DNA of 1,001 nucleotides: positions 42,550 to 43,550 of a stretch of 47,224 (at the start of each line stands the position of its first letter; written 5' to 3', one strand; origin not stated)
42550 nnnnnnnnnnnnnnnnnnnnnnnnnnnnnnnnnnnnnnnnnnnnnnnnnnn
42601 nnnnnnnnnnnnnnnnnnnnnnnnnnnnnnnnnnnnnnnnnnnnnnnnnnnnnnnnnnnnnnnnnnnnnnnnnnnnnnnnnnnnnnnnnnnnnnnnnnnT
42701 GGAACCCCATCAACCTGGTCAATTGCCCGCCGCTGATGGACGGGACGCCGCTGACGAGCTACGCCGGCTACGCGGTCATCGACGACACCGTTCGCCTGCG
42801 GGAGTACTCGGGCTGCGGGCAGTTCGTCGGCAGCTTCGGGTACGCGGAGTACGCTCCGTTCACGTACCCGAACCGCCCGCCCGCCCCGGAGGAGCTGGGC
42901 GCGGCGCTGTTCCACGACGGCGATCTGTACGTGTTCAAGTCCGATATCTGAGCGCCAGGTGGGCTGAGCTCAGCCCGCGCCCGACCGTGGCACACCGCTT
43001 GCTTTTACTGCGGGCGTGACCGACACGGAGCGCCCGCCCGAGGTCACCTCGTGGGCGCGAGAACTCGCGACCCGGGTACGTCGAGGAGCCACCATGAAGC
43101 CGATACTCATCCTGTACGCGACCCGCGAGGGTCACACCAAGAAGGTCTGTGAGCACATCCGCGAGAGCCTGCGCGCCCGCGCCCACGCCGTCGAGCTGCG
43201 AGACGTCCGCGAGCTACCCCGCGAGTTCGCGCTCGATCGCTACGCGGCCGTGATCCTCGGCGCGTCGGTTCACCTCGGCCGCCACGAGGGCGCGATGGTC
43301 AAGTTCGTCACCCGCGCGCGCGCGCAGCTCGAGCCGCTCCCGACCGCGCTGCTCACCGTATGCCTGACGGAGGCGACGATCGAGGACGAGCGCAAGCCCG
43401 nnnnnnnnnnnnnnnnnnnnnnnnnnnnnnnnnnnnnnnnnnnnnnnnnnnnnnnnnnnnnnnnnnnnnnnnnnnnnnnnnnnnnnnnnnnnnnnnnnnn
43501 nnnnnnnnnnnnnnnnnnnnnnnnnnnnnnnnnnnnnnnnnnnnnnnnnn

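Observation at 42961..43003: Textbook sigma-54 promoter (TGGCAC-N5-TTGC) plus 16-bp perfect palindrome in front of hemG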

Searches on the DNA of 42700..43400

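Call 32: search_rna_families(source=window, start=42700, end=43400, threshold=evalue, max_evalue=1)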
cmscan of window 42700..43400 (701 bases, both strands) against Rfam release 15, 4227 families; matches with E-value up to 1: 0.
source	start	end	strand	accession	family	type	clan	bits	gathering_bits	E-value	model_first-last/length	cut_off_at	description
